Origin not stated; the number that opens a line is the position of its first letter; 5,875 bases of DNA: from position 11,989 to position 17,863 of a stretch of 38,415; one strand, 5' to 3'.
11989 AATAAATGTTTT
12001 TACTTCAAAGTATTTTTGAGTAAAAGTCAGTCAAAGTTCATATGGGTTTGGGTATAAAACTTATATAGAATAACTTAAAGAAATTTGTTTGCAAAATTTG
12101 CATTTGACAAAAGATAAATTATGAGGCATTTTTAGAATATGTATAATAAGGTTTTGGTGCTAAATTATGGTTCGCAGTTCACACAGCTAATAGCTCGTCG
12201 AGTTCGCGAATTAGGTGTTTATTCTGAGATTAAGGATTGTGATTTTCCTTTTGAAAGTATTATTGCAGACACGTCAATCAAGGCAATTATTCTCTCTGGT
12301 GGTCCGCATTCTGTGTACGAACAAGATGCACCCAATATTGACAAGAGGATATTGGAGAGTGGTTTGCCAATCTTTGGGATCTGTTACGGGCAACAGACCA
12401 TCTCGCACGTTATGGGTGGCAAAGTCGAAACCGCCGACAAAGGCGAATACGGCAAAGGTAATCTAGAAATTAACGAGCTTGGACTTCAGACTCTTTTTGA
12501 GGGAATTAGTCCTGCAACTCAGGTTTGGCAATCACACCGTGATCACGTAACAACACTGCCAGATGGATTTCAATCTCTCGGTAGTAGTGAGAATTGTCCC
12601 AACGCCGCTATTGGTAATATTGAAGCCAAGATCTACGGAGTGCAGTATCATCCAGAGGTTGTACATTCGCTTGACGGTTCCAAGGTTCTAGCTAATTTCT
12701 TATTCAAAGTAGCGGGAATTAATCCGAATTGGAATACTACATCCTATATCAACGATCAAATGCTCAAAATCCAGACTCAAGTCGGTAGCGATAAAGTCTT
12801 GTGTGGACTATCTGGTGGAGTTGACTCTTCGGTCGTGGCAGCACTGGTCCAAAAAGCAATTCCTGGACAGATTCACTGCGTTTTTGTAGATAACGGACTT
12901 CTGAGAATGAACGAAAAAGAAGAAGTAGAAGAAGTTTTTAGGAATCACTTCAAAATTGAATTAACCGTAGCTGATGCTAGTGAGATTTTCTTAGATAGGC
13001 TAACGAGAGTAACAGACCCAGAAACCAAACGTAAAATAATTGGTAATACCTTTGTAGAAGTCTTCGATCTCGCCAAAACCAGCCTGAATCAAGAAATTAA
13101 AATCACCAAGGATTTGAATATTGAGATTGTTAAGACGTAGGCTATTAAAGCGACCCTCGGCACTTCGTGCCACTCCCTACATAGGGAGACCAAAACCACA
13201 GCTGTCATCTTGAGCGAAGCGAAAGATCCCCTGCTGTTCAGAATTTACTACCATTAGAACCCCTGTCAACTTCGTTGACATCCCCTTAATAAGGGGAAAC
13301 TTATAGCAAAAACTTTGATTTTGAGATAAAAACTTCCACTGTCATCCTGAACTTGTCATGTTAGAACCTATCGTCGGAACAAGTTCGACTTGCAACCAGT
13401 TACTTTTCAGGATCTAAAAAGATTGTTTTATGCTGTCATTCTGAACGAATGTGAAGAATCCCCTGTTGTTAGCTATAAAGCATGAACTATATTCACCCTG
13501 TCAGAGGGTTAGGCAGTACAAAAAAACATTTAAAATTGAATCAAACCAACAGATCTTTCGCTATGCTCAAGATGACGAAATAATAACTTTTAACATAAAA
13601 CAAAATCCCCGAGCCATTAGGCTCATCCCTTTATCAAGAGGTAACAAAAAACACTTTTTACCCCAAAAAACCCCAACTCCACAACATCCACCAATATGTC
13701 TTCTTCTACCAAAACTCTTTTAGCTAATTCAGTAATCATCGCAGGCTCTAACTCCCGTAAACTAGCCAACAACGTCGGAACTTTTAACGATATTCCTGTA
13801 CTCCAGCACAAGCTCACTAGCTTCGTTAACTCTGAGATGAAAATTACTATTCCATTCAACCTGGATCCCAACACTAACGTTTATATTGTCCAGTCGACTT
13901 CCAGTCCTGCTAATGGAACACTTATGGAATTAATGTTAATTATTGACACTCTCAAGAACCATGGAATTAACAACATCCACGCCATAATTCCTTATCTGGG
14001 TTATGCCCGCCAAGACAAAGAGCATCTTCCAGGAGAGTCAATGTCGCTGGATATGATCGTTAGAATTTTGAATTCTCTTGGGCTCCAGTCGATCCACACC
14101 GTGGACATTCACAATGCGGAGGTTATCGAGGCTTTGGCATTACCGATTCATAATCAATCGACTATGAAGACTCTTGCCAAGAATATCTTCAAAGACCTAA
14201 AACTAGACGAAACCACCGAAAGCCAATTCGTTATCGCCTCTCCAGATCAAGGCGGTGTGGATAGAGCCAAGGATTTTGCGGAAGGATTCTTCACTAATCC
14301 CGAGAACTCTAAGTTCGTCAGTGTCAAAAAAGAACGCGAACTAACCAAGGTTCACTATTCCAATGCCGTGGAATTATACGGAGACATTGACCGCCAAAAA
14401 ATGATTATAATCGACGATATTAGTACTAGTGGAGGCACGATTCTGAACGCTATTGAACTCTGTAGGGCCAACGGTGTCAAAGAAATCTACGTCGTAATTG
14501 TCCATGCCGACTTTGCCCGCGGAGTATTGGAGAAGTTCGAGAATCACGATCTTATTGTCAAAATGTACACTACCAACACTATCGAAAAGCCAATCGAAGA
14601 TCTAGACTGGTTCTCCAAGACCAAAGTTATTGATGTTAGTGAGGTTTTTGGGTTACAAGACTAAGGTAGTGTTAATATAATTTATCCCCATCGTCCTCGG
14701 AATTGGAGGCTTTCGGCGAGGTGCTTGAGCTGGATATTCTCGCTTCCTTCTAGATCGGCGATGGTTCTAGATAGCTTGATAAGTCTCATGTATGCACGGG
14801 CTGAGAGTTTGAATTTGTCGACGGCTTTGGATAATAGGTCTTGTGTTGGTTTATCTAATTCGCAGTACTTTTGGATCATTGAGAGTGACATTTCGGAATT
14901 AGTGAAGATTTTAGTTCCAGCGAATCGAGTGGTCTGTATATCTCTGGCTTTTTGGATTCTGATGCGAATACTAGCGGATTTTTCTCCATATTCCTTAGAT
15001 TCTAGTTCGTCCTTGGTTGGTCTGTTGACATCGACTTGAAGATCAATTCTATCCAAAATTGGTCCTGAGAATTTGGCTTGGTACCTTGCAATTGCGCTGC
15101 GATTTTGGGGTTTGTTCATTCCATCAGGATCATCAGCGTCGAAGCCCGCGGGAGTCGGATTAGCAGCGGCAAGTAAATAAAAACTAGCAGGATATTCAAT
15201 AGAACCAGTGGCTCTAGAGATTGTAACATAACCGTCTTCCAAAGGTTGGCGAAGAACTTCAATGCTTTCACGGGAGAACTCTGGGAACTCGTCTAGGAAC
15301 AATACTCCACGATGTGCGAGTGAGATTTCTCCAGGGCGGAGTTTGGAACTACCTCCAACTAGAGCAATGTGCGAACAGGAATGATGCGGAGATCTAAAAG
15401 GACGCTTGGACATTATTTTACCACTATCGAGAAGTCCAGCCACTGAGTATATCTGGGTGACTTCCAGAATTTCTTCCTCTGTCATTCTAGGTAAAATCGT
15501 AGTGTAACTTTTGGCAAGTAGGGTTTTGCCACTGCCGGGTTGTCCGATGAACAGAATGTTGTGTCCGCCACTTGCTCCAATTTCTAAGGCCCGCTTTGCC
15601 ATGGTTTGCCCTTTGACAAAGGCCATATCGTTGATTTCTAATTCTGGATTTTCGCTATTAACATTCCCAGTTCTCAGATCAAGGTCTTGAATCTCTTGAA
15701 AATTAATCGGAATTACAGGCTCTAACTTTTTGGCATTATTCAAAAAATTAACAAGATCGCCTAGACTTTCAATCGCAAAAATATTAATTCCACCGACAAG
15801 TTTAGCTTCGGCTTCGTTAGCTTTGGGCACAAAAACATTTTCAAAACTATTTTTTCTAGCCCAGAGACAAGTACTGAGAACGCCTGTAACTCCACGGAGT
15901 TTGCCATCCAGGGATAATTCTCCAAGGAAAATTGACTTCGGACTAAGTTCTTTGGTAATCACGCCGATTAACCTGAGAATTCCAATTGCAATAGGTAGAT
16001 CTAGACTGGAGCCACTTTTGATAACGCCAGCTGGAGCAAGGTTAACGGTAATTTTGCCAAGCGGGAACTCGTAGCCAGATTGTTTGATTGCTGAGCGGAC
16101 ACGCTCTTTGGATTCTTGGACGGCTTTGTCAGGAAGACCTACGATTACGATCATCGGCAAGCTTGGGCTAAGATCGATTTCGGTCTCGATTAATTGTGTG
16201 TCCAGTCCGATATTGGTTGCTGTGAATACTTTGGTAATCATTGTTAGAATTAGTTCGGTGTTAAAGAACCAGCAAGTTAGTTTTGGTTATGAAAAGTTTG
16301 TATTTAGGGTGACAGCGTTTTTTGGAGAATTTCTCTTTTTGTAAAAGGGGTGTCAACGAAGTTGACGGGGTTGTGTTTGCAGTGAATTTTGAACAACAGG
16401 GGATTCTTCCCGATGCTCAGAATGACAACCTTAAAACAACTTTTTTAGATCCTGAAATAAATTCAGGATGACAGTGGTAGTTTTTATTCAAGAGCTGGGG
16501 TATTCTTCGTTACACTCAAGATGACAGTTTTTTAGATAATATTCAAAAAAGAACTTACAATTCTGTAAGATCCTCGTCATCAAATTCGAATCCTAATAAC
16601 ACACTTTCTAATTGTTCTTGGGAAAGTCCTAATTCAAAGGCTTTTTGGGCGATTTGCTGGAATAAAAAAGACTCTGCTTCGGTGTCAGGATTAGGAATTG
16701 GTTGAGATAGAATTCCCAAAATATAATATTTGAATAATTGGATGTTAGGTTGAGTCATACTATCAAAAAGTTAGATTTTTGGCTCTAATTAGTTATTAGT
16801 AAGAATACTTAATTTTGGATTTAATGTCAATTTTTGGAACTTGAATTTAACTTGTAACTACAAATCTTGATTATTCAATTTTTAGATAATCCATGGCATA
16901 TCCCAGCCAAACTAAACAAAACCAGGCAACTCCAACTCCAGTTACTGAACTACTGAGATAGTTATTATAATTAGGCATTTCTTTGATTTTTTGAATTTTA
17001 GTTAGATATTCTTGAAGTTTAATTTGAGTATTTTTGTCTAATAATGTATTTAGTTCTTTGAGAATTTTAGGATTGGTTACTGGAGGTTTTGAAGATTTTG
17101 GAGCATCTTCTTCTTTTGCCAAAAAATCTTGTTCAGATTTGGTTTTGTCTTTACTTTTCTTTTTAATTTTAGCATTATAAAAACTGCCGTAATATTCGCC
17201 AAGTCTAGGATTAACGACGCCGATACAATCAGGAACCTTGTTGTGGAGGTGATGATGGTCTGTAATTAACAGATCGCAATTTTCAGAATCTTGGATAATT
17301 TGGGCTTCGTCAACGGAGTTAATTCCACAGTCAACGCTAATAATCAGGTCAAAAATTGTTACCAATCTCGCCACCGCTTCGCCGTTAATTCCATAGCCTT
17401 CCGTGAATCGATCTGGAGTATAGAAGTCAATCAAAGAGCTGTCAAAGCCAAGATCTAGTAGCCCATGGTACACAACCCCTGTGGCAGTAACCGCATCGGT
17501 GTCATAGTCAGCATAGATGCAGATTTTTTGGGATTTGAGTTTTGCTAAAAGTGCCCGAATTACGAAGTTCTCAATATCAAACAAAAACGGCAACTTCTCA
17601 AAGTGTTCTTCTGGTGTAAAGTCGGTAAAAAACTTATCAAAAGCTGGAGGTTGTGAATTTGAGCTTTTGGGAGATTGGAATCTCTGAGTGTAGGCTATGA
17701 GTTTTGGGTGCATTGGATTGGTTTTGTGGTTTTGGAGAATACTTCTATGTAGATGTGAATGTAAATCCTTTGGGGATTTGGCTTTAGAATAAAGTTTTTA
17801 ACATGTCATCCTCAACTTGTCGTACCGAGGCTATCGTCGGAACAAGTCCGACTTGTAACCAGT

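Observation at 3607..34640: The R1 repeat (21 copies) is a hairpin maintained by compensatory changes around an invariant tandem G-A/G-A step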

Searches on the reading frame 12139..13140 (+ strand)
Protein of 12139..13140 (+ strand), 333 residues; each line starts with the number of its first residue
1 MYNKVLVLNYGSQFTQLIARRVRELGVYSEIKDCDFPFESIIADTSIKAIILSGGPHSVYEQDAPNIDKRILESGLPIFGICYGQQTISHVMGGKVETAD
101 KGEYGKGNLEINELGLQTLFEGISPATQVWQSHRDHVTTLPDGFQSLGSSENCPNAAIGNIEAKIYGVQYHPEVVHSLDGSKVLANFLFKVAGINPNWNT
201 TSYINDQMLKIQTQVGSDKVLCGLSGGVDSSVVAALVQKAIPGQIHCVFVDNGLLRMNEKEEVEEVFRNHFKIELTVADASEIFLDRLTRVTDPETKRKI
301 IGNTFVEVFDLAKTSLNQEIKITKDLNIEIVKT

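Call 8: search_protein_families(library=pfam, proteins=[window:12139-13140:+])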
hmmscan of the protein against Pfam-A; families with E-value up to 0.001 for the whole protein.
window:12139-13140:+ (333 aa): 5 families
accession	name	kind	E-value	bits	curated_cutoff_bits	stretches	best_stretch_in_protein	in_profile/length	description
PF00117.34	GATase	-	5.4e-46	157.1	22.8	1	6-190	1-189/190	Glutamine amidotransferase class-I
PF02540.23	NAD_synthase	-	6.7e-08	32.4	21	1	211-283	12-84/242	NAD synthase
PF07722.19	Peptidase_C26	-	6.1e-07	29.9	20.5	1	69-173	99-219/219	Peptidase C26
PF00733.27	Asn_synthase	-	1.7e-06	28.4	21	1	215-293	15-96/354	Asparagine synthase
PF03054.22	tRNA_Me_trans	-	3.1e-05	24.2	20.6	1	219-264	2-46/202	tRNA methyl transferase HUP domain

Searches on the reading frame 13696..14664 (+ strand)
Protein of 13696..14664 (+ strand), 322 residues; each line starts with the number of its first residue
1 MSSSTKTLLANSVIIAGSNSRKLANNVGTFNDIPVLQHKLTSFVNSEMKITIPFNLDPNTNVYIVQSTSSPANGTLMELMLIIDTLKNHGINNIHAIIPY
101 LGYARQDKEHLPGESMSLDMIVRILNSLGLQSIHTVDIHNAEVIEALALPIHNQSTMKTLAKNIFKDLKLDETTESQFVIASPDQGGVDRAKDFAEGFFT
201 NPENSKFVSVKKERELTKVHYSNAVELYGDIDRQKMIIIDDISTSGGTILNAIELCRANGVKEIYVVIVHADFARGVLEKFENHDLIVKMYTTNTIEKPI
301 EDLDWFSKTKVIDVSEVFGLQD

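Call 8: search_protein_families(library=pfam, proteins=[window:13696-14664:+])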
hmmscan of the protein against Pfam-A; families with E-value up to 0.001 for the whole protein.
window:13696-14664:+ (322 aa): 4 families
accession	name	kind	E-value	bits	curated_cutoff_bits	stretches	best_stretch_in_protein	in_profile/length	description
PF13793.12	Pribosyltran_N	-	5.2e-28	97.7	25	1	13-129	2-117/117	N-terminal domain of ribose phosphate pyrophosphokinase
PF00156.33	Pribosyltran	-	6.4e-12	45.5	26.3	1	158-274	12-128/158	Phosphoribosyl transferase domain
PF14572.12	Pribosyl_synth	-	2.9e-10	40.9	27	1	193-317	42-165/184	Phosphoribosyl synthetase-associated domain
PF14681.12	UPRTase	-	0.00019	21.4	27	1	213-293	102-180/206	Uracil phosphoribosyltransferase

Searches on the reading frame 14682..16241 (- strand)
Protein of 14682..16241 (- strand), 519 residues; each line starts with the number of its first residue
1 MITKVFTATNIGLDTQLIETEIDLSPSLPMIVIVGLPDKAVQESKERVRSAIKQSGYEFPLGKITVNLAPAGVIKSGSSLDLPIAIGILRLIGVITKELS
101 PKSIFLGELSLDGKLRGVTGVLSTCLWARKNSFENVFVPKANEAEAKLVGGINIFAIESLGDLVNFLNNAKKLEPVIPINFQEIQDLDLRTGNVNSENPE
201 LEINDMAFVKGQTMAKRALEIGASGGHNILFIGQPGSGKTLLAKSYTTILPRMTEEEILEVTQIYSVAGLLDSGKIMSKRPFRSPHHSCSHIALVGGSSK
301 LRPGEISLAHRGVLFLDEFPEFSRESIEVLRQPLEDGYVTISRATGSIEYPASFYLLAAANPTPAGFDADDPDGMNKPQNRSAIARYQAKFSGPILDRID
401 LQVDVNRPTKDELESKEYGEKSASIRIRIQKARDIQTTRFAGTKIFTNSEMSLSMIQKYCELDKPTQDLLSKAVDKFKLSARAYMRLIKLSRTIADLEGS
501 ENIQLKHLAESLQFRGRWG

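Call 8: search_protein_families(library=pfam, proteins=[window:14682-16241:-])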
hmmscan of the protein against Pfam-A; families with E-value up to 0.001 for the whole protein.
window:14682-16241:- (519 aa): 7 families
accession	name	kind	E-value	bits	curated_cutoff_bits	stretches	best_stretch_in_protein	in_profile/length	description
PF01078.27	Mg_chelatase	-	4.8e-82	274.8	20.3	1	205-412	1-206/207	Magnesium chelatase, subunit ChlI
PF13541.12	ChlI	-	5.8e-42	142.9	27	1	21-142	2-121/121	Subunit ChlI of Mg-chelatase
PF13335.12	Mg_chelatase_C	-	4.1e-30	104.6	26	1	419-515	1-94/94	Magnesium chelatase, subunit ChlI C-terminal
PF00493.29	MCM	-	7.3e-10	38.8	23.3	1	300-373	111-184/224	MCM P-loop domain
PF07728.20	AAA_5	-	5.4e-08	33.4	22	1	228-364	1-125/139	AAA domain (dynein-related subfamily)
PF00158.32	Sigma54_activat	-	6.1e-05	23.2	20.2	0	223-339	19-122/168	Sigma-54 interaction domain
PF05362.19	Lon_C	-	0.00017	21.6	21.1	1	47-147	76-177/205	Lon protease (S16) C-terminal proteolytic domain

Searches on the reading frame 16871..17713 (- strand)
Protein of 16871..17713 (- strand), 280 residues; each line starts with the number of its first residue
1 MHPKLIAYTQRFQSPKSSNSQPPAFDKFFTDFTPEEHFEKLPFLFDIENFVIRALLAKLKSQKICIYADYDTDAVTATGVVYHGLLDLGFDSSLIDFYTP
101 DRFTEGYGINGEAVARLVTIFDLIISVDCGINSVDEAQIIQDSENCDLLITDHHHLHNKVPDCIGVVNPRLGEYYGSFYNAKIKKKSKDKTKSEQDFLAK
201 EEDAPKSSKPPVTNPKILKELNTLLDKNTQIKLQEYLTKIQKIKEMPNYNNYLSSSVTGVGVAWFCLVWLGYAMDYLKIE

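Call 8: search_protein_families(library=pfam, proteins=[window:16871-17713:-])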
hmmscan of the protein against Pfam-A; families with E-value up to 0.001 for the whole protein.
window:16871-17713:- (280 aa): 1 family
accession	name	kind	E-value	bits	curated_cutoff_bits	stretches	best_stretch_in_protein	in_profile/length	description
PF01368.27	DHH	-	5.3e-15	56.2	28.1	1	63-170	1-87/125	DHH family, N-terminal domain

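Call 44: find_homologous_proteins(query=window:16871-17713:-, max_evalue=1e-20)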
Query window:16871-17713:- (280 aa): 139 proteins with E <= 1e-20 among 1003 candidates; the best 120 are listed.
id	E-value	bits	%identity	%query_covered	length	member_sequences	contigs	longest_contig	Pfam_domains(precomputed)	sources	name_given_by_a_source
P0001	6.1e-188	641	100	100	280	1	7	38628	PF01368.28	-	-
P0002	8.4e-100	352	59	100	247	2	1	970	PF01368.28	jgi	jgi:DHH family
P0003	1.3e-98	348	61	100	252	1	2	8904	PF01368.28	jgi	jgi:DHH family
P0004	6.3e-77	277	49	99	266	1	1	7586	PF01368.28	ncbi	-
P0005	1.1e-76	276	49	99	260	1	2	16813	PF01368.28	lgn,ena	-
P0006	1.9e-76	275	49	99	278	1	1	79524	PF01368.28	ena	-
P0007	6.1e-76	274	50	99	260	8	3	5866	PF01368.28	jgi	jgi:DHH family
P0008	6.5e-76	273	49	99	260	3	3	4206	PF01368.28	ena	-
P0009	1.6e-75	272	48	99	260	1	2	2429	PF01368.28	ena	-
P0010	3.4e-75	271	50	98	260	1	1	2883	PF01368.28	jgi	jgi:DHH family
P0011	3.6e-75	271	49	97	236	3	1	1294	PF01368.28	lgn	-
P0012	5.2e-75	270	47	99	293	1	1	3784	PF01368.28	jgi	jgi:DHH family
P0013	2.1e-74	269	46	99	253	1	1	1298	PF01368.28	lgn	-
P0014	3.8e-74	268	49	98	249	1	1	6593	PF01368.28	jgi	jgi:DHH family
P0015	4.0e-74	268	49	99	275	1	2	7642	PF01368.28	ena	-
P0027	1.0e-71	260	48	99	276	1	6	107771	PF01368.28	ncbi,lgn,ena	-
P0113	4.2e-57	212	42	100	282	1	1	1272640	PF01368.28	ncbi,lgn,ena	-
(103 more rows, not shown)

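Call 45: find_encoding_contigs(protein=P0001, flank=10000, max_places=10)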
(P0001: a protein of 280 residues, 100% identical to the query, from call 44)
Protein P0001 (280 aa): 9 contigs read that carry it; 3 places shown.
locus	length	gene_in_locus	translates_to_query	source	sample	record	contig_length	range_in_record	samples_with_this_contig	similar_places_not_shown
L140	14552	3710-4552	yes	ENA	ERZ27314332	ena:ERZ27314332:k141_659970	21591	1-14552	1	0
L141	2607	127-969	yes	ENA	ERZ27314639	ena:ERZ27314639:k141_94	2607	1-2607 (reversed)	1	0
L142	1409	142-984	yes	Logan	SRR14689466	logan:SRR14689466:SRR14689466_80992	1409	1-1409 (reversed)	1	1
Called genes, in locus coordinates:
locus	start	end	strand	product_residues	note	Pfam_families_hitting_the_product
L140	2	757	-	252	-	?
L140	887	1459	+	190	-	-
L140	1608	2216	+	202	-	-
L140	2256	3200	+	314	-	PF02673:BacA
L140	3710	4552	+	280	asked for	PF01368:DHH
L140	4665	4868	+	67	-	-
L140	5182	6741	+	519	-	PF13541:ChlI, PF01078:Mg_chelatase, PF07728:AAA_5 (weak), PF00493:MCM (weak), PF13335:Mg_chelatase_C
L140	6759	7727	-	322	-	PF13793:Pribosyltran_N, PF00156:Pribosyltran, PF14572:Pribosyl_synth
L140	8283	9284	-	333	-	PF00117:GATase, PF07722:Peptidase_C26 (weak), PF00733:Asn_synthase (weak), PF02540:NAD_synthase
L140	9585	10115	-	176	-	PF01872:RibD_C, PF00186:DHFR_1 (weak)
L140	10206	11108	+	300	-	-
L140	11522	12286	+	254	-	PF13177:DNA_pol3_delta2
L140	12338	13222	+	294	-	-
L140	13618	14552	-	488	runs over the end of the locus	PF02878:PGM_PMM_I, PF02879:PGM_PMM_II, PF02880:PGM_PMM_III, PF00408:PGM_PMM_IV (weak)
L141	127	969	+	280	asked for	PF01368:DHH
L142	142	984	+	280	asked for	PF01368:DHH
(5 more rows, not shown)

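Call 46: find_encoding_contigs(protein=P0003, flank=10000, max_places=4)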
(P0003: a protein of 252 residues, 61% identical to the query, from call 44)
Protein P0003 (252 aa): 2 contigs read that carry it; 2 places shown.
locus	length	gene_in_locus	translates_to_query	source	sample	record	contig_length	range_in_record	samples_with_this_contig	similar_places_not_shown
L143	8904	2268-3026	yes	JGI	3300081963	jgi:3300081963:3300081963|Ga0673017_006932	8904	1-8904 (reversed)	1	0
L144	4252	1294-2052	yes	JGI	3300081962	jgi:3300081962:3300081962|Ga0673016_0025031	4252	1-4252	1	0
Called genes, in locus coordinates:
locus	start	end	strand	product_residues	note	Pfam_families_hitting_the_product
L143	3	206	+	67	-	?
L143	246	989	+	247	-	-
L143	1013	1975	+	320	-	-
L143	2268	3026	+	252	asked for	PF01368:DHH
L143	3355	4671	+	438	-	PF00270:DEAD, PF04851:ResIII, PF00271:Helicase_C, PF22590:Cas3-like_C_2 (weak)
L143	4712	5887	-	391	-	-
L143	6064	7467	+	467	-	-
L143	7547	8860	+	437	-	PF00091:Tubulin, PF12327:FtsZ_C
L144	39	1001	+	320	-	-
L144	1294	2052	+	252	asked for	PF01368:DHH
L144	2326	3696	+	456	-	PF04851:ResIII, PF00270:DEAD, PF00271:Helicase_C, PF22590:Cas3-like_C_2 (weak)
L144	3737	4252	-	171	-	?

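Call 87: find_encoding_contigs(protein=P0006, flank=10000, max_places=1)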
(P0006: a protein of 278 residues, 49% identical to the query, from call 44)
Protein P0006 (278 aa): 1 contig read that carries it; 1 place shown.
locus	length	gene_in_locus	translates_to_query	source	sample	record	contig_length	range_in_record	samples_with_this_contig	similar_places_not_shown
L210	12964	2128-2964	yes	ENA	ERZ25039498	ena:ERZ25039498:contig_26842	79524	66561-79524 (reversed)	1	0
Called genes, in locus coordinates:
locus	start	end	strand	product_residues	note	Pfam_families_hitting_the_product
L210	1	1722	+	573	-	?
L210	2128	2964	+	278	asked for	PF01368:DHH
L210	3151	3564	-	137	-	-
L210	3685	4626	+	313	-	PF01795:Methyltransf_5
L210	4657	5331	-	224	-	PF01259:SAICAR_synt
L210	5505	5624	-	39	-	-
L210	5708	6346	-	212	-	PF02661:Fic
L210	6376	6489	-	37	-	-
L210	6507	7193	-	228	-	-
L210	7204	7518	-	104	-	-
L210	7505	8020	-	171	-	-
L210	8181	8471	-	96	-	PF03575:Peptidase_S51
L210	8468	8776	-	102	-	PF03575:Peptidase_S51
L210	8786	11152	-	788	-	PF00293:NUDIX, PF00587:tRNA-synt_2b, PF03129:HGTP_anticodon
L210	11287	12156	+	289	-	-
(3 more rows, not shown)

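Call 88: find_encoding_contigs(protein=P0027, flank=10000, max_places=1)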
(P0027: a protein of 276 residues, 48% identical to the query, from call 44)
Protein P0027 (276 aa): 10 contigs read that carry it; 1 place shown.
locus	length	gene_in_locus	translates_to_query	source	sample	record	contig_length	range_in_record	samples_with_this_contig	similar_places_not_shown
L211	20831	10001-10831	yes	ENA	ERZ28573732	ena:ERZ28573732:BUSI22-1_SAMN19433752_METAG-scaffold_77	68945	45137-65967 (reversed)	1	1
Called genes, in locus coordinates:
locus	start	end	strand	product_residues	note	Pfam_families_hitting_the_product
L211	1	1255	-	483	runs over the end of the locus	PF02397:Bac_transf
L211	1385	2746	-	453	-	PF00206:Lyase_1, PF08328:ASL_C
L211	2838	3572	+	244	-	PF13177:DNA_pol3_delta2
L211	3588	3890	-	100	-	-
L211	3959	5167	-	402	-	PF00579:tRNA-synt_1b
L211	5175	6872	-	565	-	-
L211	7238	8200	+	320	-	PF01795:Methyltransf_5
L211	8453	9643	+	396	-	PF00712:DNA_pol3_beta (faint), PF02768:DNA_pol3_beta_3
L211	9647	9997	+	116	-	-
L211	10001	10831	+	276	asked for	PF01368:DHH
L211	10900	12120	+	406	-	PF22042:EF-G_D2, PF03144:GTP_EFTU_D2, PF14492:EFG_III (faint), PF00679:EFG_C, PF06421:LepA_C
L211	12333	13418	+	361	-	PF01757:Acyl_transf_3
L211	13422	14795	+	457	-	-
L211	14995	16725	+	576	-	PF01555:N6_N4_Mtase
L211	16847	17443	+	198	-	-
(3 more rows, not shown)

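Call 89: find_encoding_contigs(protein=P0113, flank=10000, max_places=1)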
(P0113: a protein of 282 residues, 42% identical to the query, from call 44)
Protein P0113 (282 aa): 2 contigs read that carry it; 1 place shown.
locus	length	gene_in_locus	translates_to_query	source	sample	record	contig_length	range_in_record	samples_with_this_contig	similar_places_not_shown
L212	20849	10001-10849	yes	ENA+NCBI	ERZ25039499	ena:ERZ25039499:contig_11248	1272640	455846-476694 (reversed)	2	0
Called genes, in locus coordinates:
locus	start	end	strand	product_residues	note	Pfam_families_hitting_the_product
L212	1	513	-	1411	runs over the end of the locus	-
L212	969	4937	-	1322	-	PF04997:RNA_pol_Rpb1_1, PF00623:RNA_pol_Rpb1_2, PF04983:RNA_pol_Rpb1_3, PF05000:RNA_pol_Rpb1_4 (faint), PF04998:RNA_pol_Rpb1_5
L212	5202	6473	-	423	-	PF01098:FTSW_RODA_SPOVE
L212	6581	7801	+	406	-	PF01546:Peptidase_M20 (weak)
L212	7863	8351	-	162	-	PF02075:RuvC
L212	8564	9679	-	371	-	PF01343:Peptidase_S49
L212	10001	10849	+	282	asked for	PF01368:DHH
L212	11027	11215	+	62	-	-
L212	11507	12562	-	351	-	PF00665:rve, PF13683:rve_3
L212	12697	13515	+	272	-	PF03372:Exo_endo_phos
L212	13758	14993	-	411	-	PF26449:DUF8128 (weak)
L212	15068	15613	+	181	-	PF05198:IF3_N, PF00707:IF3_C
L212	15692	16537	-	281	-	PF13340:DUF4096, PF01609:DDE_Tnp_1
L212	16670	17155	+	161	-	-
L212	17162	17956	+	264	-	PF08840:BAAT_C (faint), PF00561:Abhydrolase_1 (weak), PF12146:Hydrolase_4 (faint)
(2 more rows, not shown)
